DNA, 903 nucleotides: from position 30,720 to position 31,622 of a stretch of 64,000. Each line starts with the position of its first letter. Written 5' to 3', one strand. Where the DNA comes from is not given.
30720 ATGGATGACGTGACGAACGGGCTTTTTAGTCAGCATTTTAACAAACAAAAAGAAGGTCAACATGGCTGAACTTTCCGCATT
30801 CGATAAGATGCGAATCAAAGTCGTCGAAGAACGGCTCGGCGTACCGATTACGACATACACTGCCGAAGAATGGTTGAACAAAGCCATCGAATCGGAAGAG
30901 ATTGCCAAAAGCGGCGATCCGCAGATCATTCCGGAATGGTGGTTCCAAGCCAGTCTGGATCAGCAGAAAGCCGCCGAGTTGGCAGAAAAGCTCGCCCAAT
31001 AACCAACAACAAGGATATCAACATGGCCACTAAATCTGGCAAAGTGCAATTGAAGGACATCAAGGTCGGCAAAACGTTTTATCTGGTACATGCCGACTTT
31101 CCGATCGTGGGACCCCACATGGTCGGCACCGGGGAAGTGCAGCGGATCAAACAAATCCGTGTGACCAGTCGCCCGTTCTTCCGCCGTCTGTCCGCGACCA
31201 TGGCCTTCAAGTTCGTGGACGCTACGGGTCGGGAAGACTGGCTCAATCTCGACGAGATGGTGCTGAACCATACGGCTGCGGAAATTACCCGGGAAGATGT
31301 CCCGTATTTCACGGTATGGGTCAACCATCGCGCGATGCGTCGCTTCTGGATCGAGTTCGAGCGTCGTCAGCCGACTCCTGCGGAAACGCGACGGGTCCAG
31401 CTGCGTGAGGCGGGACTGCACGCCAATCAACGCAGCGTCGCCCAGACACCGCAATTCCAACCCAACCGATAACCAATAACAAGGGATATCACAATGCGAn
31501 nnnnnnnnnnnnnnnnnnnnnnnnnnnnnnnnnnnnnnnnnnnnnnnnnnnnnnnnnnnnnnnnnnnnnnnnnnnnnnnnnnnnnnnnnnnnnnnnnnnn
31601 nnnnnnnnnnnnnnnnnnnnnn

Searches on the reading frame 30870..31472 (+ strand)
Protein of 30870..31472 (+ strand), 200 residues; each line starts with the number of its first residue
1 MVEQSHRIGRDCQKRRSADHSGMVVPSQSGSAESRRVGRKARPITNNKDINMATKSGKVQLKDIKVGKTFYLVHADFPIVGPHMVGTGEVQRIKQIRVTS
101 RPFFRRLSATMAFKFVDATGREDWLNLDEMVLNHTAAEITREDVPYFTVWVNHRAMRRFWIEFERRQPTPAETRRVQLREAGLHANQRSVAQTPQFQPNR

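Call 24: search_protein_families(library=pfam, proteins=[window:30870-31472:+], max_evalue=0.01)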
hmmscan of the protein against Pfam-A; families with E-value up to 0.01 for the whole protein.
window:30870-31472:+ (200 aa): 1 family
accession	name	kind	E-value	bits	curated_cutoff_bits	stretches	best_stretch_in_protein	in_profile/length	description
PF23772.1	Phage_g100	-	4.6e-05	24.9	27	1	58-110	1-45/105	Phage g100-like protein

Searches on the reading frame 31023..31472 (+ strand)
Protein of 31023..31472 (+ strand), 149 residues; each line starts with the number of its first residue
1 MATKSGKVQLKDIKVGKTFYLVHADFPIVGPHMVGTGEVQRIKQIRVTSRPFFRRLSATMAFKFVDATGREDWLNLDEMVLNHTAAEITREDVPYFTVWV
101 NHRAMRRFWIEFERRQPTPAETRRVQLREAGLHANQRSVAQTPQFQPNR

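Call 84: search_protein_families(library=phrogs, proteins=[window:31023-31472:+], max_evalue=0.01)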
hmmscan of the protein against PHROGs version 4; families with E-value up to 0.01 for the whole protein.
window:31023-31472:+ (149 aa): 1 family
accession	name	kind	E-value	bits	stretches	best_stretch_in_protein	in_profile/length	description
phrog_2978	-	unknown function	4.3e-05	24.7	1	7-66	3-51/139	-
